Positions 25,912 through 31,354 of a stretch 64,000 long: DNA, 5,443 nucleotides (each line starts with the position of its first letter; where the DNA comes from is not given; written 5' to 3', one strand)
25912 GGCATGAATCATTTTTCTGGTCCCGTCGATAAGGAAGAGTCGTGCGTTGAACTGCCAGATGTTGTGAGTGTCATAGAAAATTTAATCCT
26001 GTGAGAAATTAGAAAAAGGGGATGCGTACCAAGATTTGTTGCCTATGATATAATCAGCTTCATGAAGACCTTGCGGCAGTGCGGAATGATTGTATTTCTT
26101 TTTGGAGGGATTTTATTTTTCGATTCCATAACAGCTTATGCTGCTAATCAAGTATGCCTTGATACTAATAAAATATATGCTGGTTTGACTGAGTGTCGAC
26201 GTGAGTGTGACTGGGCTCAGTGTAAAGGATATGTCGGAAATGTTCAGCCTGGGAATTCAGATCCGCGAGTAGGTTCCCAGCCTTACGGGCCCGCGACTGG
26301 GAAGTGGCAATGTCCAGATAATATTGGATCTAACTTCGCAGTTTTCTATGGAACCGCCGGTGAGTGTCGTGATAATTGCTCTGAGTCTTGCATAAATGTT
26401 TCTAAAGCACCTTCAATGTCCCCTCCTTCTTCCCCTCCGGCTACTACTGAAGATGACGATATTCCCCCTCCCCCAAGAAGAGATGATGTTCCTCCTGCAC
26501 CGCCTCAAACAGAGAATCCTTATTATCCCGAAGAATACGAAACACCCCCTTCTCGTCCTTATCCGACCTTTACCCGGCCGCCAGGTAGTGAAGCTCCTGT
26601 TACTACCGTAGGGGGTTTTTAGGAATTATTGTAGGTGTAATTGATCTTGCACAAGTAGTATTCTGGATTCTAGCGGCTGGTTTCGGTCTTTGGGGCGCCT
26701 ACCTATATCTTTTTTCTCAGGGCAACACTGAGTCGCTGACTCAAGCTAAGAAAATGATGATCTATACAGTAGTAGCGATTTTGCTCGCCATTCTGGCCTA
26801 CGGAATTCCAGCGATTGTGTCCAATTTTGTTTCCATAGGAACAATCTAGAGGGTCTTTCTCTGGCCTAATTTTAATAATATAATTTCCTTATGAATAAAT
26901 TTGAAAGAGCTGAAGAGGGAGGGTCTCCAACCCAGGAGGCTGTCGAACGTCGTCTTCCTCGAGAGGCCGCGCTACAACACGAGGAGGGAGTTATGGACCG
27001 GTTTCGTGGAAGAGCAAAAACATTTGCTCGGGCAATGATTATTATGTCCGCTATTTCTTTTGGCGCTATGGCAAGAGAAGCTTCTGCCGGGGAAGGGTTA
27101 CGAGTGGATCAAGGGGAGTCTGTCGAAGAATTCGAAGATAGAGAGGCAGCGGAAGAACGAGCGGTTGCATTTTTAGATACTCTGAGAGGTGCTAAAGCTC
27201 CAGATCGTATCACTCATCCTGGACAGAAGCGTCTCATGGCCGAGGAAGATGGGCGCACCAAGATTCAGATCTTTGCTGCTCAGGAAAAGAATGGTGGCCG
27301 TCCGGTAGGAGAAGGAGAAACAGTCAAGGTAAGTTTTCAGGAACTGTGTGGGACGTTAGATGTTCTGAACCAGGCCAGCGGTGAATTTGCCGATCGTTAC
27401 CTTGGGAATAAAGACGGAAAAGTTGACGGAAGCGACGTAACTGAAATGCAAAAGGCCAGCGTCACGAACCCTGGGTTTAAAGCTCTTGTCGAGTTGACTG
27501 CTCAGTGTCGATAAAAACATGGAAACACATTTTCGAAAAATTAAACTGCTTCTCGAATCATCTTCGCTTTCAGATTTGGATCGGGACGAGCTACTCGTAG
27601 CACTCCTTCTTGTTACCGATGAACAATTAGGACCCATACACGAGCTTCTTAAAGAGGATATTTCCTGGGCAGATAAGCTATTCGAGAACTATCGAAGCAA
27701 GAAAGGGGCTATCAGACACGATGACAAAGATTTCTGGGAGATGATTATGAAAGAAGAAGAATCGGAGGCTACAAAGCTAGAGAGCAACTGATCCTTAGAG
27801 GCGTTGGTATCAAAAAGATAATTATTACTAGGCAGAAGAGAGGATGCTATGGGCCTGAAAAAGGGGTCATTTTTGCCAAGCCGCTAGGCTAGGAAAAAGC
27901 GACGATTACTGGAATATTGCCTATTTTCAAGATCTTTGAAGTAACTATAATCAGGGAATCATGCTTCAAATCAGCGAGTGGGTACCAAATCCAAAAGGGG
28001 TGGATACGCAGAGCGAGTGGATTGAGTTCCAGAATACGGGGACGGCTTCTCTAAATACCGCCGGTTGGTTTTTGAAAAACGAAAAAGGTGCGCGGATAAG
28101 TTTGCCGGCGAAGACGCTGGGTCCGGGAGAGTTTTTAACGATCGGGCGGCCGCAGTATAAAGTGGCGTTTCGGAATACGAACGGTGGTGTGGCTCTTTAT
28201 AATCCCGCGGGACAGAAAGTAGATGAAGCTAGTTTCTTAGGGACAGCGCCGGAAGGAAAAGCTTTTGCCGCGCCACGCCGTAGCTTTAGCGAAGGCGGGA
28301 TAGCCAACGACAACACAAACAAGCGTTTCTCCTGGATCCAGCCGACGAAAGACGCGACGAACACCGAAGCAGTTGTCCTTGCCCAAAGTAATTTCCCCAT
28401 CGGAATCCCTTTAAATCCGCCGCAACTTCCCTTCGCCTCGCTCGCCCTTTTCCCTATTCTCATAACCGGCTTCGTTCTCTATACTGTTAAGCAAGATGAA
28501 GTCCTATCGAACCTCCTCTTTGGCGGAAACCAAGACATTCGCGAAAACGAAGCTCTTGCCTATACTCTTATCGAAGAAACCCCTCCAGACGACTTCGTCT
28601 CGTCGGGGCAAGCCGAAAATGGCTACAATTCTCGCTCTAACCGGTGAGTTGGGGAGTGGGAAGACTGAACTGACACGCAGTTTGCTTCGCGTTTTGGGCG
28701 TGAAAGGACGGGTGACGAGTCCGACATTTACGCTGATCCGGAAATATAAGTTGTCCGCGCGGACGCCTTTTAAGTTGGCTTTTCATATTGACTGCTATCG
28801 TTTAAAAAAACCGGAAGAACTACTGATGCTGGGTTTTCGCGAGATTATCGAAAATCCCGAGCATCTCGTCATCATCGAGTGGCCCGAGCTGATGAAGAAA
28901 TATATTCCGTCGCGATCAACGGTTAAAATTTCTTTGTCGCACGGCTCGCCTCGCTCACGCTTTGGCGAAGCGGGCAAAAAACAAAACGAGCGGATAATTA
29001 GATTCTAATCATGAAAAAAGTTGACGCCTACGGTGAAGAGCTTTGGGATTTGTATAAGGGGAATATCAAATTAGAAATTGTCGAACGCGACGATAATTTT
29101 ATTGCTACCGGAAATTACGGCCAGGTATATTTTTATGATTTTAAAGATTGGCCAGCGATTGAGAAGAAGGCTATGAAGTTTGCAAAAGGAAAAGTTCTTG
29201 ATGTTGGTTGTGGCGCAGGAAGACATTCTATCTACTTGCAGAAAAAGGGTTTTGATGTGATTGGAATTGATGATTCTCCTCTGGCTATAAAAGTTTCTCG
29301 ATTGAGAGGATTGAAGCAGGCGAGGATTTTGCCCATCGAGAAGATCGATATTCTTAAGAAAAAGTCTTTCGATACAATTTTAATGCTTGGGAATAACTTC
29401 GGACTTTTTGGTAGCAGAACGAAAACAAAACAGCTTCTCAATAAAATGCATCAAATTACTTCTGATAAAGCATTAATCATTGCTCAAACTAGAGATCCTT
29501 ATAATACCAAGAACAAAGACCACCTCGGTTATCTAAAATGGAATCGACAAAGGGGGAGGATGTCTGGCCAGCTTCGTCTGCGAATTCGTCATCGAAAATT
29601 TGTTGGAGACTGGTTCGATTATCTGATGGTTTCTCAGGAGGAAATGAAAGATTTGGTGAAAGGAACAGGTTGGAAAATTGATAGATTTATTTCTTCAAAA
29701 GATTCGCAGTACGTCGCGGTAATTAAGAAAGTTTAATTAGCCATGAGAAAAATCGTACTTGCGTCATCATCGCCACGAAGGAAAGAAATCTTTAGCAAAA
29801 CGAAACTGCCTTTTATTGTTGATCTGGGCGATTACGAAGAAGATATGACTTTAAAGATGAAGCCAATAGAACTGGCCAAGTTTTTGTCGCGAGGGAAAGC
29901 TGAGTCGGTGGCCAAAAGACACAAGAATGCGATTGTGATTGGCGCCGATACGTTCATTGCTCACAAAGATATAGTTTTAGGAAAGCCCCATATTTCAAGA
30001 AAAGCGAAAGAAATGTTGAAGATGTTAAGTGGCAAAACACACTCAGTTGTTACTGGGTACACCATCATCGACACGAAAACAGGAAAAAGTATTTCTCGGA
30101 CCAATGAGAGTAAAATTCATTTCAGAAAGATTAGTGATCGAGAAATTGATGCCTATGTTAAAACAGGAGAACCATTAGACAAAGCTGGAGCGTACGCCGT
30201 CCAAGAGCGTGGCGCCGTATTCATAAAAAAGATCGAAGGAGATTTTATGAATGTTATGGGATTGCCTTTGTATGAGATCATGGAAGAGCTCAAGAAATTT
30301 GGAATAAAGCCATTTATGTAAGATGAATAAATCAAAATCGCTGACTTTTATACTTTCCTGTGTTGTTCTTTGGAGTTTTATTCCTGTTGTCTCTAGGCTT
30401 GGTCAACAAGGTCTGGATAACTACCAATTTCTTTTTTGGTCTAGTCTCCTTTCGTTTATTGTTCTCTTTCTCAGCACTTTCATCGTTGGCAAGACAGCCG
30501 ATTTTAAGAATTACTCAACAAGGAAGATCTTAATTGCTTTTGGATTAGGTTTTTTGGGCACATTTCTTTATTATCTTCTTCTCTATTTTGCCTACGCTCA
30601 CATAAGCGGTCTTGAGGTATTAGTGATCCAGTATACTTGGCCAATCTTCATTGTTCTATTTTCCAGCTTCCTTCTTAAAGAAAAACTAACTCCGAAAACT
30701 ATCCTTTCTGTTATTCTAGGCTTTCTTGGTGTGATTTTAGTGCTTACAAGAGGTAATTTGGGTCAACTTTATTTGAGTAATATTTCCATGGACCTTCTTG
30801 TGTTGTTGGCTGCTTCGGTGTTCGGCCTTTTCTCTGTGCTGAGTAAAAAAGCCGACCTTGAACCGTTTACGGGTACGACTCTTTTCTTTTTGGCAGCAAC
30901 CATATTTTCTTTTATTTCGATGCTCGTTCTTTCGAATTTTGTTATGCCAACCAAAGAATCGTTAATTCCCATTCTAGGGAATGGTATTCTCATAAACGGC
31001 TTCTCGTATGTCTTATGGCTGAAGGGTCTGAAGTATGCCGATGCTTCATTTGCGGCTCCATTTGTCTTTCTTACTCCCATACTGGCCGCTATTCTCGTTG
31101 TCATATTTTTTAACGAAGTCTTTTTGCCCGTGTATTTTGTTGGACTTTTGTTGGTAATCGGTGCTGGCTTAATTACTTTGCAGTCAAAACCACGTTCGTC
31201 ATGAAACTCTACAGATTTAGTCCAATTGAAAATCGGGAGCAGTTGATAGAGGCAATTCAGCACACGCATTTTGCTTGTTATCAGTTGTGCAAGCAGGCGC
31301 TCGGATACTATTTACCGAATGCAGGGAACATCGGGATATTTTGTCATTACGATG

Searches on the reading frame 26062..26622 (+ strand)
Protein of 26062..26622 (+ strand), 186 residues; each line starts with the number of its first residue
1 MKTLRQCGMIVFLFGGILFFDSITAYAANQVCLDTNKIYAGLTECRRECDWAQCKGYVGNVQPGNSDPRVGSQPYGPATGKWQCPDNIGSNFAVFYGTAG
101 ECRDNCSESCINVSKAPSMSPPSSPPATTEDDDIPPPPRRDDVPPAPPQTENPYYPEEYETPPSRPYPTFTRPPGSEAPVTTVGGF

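Call 17: find_encoding_contigs(protein=window:26062-26622:+, flank=3000, max_places=10)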
Protein window:26062-26622:+ (186 aa): 4 contigs read that carry it; 2 places shown.
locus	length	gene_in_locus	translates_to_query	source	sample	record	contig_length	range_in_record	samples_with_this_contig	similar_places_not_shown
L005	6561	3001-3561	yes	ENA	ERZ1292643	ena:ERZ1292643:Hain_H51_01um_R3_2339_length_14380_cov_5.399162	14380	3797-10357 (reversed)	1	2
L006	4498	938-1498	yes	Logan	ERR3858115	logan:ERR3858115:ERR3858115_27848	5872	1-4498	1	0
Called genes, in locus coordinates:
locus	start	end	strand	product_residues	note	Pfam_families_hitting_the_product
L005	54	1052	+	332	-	PF05496:RuvB_N, PF07728:AAA_5 (weak), PF00004:AAA, PF17864:AAA_lid_4, PF05491:WHD_RuvB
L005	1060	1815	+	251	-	PF01909:NTP_transf_2 (faint), PF18765:Polbeta (faint)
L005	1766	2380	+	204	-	PF01928:CYTH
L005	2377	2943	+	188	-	PF06821:Ser_hydrolase, PF12697:Abhydrolase_6 (faint)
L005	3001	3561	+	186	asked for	-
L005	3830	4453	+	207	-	-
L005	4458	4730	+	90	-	-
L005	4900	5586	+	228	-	PF00932:LTD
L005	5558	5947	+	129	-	PF02367:TsaE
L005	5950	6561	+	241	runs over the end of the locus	PF03848:TehB, PF13489:Methyltransf_23, PF13847:Methyltransf_31, PF08241:Methyltransf_11, PF08242:Methyltransf_12 (weak), PF13649:Methyltransf_25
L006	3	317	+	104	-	?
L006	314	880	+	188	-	PF06821:Ser_hydrolase, PF12697:Abhydrolase_6 (faint)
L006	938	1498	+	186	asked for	-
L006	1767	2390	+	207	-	-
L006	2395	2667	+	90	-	-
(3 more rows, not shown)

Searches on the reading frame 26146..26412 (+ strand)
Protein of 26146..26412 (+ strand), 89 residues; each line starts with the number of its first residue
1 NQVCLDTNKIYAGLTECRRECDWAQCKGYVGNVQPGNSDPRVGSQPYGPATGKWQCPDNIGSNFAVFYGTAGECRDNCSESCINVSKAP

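Call 57: find_related_loci(query=window:26146-26412:+, collection=metagenome_contigs, flank=3000)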
Query seq(89 aa) (89 aa) in metagenome_contigs; peptide patterns used: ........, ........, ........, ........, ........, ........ (x = any residue, [..] = any of these).
125 stretches matched a pattern, but none encodes a relative of the query by tblastn (E <= 1e-3).

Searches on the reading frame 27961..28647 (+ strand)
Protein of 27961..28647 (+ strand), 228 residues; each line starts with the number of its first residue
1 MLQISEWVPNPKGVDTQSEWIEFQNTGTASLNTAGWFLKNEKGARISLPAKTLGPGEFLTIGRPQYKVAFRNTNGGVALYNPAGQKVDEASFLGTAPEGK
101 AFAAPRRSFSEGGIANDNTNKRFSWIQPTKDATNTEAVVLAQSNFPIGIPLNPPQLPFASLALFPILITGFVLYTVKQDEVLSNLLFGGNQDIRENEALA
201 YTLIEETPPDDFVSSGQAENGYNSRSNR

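Call 8: search_protein_families(library=pfam, max_evalue=0.01, proteins=[window:27961-28647:+])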
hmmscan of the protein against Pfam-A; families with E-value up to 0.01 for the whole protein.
window:27961-28647:+ (228 aa): 1 family
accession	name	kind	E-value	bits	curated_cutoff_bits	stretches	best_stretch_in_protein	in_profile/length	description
PF00932.25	LTD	-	1.1e-12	48.7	34.3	1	2-91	8-106/109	Lamin Tail Domain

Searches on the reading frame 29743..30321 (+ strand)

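Call 69: search_protein_families(library=pfam, max_evalue=0.001, proteins=[window:29743-30321:+])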
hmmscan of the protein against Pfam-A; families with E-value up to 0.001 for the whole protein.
window:29743-30321:+ (192 aa): 1 family
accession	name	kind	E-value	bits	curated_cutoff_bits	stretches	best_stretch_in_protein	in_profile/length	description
PF02545.19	Maf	-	1.9e-58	197.7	27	1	3-186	1-187/187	Maf-like protein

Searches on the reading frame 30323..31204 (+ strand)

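Call 69: search_protein_families(library=pfam, max_evalue=0.001, proteins=[window:30323-31204:+])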
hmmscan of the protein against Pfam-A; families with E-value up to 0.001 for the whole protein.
window:30323-31204:+ (293 aa): 1 family
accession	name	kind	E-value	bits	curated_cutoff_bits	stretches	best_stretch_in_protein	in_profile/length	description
PF00892.27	EamA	-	5.3e-38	130.8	28.2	2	7-141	4-134/135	EamA-like transporter family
